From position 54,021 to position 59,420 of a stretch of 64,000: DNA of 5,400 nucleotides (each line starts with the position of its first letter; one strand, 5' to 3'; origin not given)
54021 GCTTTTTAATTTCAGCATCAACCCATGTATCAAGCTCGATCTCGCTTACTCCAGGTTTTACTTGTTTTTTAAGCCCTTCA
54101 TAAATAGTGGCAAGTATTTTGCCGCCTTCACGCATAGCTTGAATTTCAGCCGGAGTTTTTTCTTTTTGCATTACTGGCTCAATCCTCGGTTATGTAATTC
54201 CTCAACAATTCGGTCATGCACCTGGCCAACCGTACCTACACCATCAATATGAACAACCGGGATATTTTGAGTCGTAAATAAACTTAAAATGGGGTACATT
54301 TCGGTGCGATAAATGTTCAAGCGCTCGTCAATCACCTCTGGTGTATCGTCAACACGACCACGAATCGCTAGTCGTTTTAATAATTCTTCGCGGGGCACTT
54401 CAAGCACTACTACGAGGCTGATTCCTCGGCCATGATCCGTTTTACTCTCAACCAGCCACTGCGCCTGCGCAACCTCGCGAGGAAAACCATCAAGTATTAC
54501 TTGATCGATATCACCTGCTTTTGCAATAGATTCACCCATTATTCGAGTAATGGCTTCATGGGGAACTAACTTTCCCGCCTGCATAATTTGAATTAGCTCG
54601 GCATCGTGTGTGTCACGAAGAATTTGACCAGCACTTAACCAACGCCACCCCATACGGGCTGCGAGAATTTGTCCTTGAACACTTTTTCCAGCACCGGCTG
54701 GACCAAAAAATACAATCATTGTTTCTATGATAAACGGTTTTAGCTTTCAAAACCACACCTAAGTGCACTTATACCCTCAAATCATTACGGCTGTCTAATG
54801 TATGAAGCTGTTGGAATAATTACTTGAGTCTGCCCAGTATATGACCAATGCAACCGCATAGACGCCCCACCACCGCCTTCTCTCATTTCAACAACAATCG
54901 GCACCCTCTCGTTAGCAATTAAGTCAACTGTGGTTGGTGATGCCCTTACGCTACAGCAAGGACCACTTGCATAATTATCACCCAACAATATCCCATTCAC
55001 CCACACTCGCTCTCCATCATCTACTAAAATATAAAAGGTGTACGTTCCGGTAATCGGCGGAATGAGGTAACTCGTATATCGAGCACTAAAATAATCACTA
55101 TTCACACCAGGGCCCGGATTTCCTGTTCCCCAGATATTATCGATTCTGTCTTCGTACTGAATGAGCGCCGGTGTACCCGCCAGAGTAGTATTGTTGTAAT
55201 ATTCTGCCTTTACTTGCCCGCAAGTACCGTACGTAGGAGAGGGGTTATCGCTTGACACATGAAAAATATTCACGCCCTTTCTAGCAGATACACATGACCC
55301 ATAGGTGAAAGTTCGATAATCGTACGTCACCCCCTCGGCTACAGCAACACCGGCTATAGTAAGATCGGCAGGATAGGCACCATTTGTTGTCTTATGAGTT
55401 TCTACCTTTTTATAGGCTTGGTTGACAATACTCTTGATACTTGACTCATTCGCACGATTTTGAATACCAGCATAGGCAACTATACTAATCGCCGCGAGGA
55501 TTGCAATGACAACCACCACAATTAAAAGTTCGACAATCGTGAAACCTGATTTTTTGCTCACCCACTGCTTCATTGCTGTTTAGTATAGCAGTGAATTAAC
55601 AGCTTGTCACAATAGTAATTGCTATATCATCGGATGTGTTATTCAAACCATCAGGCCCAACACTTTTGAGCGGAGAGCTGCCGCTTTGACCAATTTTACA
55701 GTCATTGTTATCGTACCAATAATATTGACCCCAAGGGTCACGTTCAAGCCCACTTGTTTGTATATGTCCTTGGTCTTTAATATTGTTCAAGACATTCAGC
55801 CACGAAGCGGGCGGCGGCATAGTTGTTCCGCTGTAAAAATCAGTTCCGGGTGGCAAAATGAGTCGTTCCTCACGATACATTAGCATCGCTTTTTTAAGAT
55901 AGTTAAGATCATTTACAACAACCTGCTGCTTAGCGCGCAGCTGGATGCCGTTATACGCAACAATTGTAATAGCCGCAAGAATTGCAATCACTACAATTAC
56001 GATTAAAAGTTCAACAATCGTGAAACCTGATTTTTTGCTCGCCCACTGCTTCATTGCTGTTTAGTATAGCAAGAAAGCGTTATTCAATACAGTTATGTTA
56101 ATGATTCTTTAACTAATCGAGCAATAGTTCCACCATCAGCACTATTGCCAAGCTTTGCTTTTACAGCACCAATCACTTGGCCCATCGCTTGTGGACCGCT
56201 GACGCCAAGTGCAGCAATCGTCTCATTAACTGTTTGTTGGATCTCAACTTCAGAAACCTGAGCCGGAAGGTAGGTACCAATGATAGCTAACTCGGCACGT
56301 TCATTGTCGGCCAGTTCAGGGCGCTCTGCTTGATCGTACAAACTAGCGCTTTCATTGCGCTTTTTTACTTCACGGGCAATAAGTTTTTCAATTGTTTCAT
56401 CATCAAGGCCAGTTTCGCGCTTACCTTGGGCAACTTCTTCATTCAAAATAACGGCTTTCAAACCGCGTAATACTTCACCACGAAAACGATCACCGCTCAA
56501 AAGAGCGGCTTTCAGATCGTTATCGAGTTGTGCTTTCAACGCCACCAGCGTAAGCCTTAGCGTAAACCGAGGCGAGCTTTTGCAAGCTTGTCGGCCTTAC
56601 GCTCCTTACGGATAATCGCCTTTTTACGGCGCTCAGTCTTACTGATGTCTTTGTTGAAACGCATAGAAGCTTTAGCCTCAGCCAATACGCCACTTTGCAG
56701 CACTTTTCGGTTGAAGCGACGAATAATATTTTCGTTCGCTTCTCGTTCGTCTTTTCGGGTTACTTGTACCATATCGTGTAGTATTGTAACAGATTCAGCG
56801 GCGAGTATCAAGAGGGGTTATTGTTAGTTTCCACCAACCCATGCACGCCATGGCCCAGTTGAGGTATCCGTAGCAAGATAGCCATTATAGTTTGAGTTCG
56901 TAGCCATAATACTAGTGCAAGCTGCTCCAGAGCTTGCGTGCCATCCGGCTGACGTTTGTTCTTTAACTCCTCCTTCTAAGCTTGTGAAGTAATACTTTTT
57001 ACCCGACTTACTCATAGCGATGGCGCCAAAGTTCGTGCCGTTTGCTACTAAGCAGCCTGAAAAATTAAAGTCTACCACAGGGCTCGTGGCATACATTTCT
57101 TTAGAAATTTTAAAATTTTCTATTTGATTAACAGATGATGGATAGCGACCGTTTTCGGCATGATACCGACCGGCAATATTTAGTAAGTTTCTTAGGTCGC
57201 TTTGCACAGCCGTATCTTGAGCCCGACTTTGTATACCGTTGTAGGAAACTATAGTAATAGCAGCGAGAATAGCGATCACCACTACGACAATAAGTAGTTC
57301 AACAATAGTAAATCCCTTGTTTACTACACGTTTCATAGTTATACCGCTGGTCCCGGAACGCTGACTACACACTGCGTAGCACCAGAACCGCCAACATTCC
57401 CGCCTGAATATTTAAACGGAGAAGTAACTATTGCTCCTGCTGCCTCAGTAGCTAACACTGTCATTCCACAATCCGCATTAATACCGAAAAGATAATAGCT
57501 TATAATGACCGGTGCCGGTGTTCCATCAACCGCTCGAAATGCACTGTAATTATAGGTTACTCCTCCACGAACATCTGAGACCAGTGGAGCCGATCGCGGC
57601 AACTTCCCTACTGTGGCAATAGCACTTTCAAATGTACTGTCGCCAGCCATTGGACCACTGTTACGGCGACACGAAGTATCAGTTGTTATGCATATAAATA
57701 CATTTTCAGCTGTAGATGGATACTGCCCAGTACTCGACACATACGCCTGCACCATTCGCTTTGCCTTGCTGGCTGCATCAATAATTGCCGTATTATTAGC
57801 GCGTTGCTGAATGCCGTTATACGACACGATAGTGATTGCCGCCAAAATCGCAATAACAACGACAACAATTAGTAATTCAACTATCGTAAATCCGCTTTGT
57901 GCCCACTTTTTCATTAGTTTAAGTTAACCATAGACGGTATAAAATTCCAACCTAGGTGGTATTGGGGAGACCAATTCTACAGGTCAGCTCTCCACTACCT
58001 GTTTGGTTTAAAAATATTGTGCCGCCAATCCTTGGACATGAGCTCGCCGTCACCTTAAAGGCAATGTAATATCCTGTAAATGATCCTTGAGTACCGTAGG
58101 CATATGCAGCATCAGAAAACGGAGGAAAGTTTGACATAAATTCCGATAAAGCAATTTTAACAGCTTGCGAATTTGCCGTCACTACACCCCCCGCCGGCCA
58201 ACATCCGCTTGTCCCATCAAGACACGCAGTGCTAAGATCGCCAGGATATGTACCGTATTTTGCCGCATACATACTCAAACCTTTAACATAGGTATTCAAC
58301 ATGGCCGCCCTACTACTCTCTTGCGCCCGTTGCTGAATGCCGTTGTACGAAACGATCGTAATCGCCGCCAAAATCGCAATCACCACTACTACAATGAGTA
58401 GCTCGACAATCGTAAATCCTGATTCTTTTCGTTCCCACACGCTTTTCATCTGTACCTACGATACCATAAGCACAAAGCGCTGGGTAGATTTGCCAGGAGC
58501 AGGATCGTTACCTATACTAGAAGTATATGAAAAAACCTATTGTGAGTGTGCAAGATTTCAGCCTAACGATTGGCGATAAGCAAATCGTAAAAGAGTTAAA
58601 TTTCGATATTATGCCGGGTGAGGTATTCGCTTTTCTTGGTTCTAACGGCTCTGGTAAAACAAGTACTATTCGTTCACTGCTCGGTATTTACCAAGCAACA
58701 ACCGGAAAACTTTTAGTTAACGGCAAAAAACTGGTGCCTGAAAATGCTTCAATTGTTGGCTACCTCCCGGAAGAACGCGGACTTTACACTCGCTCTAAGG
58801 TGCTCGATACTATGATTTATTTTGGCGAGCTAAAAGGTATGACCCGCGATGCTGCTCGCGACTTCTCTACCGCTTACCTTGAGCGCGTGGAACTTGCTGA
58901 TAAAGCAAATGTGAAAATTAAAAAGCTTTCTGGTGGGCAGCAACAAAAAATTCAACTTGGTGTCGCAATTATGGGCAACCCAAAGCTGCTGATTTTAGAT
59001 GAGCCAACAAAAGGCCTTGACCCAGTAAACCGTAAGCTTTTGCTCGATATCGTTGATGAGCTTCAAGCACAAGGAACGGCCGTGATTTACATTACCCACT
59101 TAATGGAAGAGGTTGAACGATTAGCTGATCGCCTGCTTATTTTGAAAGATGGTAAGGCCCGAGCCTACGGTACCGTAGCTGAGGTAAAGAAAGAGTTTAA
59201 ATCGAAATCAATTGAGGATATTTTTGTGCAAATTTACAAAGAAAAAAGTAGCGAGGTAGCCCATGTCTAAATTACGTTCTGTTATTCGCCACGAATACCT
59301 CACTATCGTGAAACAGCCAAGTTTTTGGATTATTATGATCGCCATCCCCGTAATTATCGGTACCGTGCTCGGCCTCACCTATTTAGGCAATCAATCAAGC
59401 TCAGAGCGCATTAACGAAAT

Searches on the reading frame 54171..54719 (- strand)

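Call 68: search_protein_families(library=pfam, proteins=[window:54171-54719:-], max_evalue=0.0001)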
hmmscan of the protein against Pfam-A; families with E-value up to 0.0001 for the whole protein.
window:54171-54719:- (182 aa): 4 families
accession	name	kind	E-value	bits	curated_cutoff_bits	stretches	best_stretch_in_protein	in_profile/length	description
PF00406.28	ADK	-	6.8e-26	91.6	26.8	1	5-152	2-150/151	Adenylate kinase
PF13207.12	AAA_17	-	2.5e-19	70.3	27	1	5-130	1-135/136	AAA domain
PF13238.12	AAA_18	-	1.6e-07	32.3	29.4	1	2-123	1-114/128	AAA domain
PF13671.12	AAA_33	-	2e-07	31.8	27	1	1-139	1-138/143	AAA domain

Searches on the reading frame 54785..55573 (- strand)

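Call 68: search_protein_families(library=pfam, proteins=[window:54785-55573:-], max_evalue=0.0001)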
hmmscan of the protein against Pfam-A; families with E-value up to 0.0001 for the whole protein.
window:54785-55573:- (262 aa): 3 families
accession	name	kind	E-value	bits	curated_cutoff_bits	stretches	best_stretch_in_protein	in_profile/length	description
PF07691.17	PA14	-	6.6e-23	81.6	24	1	122-254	6-144/147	PA14 domain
PF07963.17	N_methyl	-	2e-06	27.5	21.2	1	6-30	2-26/27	Prokaryotic N-terminal methylation motif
PF10528.15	GLEYA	-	8.6e-06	26.4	26.2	1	162-241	1-87/91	GLEYA domain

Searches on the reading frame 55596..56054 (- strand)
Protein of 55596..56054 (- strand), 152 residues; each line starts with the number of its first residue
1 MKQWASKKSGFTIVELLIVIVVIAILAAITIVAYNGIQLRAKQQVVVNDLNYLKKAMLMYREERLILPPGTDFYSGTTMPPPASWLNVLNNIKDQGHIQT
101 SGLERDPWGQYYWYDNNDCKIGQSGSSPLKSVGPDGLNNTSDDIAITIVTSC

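Call 69: search_protein_families(library=pfam, proteins=[window:55596-56054:-], max_evalue=0.0001)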
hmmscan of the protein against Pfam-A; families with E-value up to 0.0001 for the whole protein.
window:55596-56054:- (152 aa): 2 families
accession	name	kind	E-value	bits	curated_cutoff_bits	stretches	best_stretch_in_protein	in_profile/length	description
PF07963.17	N_methyl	-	9.1e-07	28.7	21.2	1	6-30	2-26/27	Prokaryotic N-terminal methylation motif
PF08334.16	T2SSG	-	2.6e-06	27.9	21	1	40-143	8-101/108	Type II secretion system (T2SS), protein G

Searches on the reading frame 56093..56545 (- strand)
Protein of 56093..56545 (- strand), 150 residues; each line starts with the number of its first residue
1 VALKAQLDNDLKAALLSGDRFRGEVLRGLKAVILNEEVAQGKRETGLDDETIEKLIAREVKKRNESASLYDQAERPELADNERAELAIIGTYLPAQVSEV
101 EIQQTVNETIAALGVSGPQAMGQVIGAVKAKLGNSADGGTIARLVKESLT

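Call 69: search_protein_families(library=pfam, proteins=[window:56093-56545:-], max_evalue=0.0001)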
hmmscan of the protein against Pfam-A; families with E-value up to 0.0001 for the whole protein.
window:56093-56545:- (150 aa): 1 family
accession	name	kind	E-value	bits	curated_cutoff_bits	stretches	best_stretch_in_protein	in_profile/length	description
PF09424.15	YqeY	-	1.4e-40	139.1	27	1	4-149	1-143/143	Yqey-like protein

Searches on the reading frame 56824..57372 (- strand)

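Call 69: search_protein_families(library=pfam, proteins=[window:56824-57372:-], max_evalue=0.0001)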
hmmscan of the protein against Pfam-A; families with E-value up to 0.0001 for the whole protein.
window:56824-57372:- (182 aa): 1 family
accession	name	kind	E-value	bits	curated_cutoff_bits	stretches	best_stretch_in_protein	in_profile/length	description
PF07963.17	N_methyl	-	2.5e-06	27.2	21.2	1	18-40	4-26/27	Prokaryotic N-terminal methylation motif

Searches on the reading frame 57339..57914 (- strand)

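Call 69: search_protein_families(library=pfam, proteins=[window:57339-57914:-], max_evalue=0.0001)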
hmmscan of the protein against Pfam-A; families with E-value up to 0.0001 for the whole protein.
window:57339-57914:- (191 aa): 1 family
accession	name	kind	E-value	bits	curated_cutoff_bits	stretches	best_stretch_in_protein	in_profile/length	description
PF07963.17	N_methyl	-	1.1e-05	25.3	21.2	1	6-28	4-26/27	Prokaryotic N-terminal methylation motif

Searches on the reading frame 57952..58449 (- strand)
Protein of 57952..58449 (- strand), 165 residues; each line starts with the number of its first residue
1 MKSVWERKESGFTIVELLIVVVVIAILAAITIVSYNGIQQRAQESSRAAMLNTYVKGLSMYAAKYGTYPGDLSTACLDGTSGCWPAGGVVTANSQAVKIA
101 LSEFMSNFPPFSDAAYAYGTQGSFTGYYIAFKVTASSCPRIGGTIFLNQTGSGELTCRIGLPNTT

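Call 69: search_protein_families(library=pfam, proteins=[window:57952-58449:-], max_evalue=0.0001)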
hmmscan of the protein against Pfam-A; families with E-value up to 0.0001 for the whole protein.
window:57952-58449:- (165 aa): 1 family
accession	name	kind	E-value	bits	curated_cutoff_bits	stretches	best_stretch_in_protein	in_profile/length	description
PF07963.17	N_methyl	-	7e-07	29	21.2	1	7-31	2-26/27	Prokaryotic N-terminal methylation motif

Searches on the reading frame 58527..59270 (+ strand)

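Call 69: search_protein_families(library=pfam, proteins=[window:58527-59270:+], max_evalue=0.0001)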
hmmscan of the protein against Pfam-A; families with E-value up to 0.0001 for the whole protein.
window:58527-59270:+ (247 aa): 3 families
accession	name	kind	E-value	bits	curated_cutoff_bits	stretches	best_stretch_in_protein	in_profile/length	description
PF00005.33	ABC_tran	-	3.1e-28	99.5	25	1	22-161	2-136/137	ABC transporter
PF13304.12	AAA_21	-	7.6e-12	46.3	27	1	118-195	222-302/304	AAA domain, putative AbiEii toxin, Type IV TA system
PF02463.25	SMC_N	-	4.9e-07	29.8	40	1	33-203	26-208/220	RecF/RecN/SMC N terminal domain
